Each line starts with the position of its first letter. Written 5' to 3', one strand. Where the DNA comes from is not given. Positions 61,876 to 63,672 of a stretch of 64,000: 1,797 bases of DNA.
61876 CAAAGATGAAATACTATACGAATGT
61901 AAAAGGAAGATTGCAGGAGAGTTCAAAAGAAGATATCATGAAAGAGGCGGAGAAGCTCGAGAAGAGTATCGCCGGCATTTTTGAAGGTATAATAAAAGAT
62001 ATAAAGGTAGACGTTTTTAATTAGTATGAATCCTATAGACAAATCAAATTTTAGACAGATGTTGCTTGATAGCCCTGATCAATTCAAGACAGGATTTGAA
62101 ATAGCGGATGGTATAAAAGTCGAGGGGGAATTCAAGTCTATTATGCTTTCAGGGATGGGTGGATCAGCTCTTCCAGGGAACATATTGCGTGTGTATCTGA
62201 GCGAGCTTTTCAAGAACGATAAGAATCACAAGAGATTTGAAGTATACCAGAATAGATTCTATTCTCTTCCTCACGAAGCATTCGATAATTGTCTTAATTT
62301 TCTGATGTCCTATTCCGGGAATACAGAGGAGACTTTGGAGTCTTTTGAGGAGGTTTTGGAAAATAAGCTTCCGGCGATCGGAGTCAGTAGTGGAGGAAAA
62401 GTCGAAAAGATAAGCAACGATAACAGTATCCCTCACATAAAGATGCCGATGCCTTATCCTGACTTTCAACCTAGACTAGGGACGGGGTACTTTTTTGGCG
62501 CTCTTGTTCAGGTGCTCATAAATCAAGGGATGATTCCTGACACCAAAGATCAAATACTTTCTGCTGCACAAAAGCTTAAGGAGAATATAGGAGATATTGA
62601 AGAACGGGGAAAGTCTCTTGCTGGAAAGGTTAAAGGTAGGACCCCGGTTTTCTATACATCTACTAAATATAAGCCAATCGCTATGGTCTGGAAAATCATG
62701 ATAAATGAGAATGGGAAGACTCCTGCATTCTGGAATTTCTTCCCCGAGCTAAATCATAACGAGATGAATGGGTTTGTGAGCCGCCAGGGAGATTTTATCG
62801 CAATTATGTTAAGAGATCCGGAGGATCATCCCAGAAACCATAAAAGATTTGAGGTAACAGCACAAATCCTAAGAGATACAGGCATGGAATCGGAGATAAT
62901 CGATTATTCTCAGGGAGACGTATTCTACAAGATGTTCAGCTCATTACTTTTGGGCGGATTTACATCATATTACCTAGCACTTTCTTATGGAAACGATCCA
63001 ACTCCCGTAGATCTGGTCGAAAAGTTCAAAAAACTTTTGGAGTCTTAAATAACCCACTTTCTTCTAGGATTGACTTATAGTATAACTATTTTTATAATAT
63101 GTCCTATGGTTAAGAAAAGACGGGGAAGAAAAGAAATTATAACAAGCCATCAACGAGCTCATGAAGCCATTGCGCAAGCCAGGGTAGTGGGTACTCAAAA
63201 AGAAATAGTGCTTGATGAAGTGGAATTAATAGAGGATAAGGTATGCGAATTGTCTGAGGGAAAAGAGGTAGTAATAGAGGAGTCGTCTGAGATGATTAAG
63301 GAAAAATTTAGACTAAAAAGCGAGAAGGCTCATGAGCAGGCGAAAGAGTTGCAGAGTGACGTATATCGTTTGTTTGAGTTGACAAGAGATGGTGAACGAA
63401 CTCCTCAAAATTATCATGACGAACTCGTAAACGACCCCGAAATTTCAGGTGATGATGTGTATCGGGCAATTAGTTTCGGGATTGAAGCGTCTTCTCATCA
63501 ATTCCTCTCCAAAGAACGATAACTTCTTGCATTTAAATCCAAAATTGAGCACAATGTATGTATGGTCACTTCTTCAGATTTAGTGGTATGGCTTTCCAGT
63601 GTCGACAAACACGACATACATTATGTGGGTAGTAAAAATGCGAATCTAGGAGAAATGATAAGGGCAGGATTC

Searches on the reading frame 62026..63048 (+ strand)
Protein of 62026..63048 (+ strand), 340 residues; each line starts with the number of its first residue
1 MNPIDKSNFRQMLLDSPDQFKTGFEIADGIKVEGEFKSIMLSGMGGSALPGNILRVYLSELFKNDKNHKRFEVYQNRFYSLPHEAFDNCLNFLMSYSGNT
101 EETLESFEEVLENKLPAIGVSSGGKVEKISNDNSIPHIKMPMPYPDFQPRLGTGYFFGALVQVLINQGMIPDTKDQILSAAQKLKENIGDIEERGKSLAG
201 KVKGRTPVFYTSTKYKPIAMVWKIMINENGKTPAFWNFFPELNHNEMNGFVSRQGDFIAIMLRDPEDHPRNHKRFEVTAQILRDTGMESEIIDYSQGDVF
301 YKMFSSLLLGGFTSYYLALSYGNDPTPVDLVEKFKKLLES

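Call 11: search_protein_families(library=pfam, proteins=[window:62026-63048:+], max_evalue=0.001)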
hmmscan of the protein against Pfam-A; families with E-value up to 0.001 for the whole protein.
window:62026-63048:+ (340 aa): 1 family
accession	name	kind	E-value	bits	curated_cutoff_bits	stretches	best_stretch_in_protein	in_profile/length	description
PF10432.14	bact-PGI_C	-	2.6e-41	141.5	24.5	1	193-337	3-150/151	Bacterial phospho-glucose isomerase C-terminal SIS domain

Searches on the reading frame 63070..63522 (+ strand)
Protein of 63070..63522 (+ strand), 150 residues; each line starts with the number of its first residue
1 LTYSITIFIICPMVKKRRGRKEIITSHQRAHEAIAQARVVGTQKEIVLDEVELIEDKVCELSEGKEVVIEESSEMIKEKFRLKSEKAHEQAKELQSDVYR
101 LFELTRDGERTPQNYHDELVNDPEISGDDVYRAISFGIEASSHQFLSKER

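Call 74: search_protein_families(library=pfam, proteins=[window:63070-63522:+], max_evalue=1)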
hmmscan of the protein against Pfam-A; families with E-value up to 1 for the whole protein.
window:63070-63522:+ (150 aa): 1 family
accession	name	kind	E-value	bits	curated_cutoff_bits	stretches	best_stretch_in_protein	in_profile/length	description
PF23403.1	LTI65_LTI78_N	-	0.59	11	27.8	1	76-132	19-67/72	LTI65/LTI78 CAP160 N-terminal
